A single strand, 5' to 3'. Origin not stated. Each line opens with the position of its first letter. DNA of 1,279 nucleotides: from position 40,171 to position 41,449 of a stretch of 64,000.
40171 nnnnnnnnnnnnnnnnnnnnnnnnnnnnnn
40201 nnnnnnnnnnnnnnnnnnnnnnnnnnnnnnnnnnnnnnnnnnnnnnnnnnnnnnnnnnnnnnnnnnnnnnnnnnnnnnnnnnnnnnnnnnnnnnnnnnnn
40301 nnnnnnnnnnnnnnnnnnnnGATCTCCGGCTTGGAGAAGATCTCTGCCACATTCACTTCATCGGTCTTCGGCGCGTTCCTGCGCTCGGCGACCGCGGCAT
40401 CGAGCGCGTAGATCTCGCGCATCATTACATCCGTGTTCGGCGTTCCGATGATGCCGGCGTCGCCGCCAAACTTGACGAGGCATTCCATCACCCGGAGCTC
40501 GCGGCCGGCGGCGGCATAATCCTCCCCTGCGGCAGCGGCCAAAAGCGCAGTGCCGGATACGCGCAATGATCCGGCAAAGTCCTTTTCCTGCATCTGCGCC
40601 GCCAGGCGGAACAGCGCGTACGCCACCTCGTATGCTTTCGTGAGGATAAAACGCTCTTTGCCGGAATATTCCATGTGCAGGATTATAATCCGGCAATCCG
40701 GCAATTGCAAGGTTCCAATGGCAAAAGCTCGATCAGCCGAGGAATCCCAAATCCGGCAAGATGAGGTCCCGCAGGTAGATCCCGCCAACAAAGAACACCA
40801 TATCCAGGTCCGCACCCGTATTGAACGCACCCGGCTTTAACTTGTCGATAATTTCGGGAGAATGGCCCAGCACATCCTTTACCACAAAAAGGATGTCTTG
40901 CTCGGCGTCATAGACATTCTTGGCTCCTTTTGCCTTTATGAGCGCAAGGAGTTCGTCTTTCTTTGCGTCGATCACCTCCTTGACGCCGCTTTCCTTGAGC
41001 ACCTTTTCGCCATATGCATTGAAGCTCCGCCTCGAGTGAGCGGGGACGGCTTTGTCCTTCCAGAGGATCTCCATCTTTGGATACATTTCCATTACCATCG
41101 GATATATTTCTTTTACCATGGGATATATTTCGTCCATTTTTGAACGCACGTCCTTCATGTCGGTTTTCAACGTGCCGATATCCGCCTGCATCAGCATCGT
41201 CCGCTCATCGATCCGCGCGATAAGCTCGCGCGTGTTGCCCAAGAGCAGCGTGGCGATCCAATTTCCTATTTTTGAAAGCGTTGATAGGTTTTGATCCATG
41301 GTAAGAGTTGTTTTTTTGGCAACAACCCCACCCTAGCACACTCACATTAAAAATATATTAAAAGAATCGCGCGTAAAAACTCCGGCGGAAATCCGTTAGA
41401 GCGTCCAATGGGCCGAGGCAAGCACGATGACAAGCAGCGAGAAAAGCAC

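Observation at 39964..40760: HTH regulator whose promoter spacer and own coding sequence both contain arrays of the 8-mer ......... Probable leaderless autoregulated gene with a looping operator architecture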

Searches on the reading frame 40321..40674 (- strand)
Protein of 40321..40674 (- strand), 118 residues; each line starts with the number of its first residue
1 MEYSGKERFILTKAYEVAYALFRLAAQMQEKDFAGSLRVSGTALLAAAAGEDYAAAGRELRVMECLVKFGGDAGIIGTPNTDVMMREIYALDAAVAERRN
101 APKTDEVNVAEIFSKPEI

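Call 73: search_protein_representatives(protein=window:40321-40674:-)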
Query: 118 residues. Proteins with E-value up to 0.001 (for the whole library): 205; up to 1e-10: 62; up to 1e-30: 5. The best 150 are listed.
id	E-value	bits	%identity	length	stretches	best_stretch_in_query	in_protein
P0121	3.2e-53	194.3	80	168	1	2-118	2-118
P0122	3.0e-50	184.8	78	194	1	2-118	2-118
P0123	1.2e-42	160.3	74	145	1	11-117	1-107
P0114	2.2e-35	137.0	63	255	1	4-116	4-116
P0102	4.1e-34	132.9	60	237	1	6-117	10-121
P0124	3.8e-28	113.7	80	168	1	42-117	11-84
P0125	6.2e-22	93.8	60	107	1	1-97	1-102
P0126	9.7e-21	89.9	44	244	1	8-117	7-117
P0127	2.1e-20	88.9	47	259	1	1-114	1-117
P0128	3.0e-19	85.1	48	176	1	1-97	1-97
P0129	6.7e-18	80.8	37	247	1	1-116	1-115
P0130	2.1e-17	79.2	41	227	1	2-117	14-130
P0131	6.3e-17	77.7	42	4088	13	14-55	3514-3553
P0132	1.2e-16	76.8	43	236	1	1-96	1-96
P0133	4.1e-16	75.0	44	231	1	7-114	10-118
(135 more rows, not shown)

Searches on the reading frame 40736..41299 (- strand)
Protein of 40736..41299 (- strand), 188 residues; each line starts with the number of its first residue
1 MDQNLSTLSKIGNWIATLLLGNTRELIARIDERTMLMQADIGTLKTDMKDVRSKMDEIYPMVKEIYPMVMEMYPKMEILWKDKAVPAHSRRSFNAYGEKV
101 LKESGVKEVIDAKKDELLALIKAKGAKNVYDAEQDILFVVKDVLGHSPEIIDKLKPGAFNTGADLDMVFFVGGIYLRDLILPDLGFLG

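Call 8: search_protein_families(library=pfam, proteins=[window:40736-41299:-], max_evalue=1)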
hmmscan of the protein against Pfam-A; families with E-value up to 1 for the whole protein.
window:40736-41299:- (188 aa): 1 family
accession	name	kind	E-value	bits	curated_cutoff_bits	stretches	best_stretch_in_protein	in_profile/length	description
PF07889.17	DUF1664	-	0.078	13.5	34.6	1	27-78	68-119/124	Protein of unknown function (DUF1664)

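Call 9: search_protein_families(library=ncbifam, proteins=[window:40736-41299:-], max_evalue=1)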
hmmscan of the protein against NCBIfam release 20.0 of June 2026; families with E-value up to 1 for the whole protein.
window:40736-41299:- (188 aa): 0 families
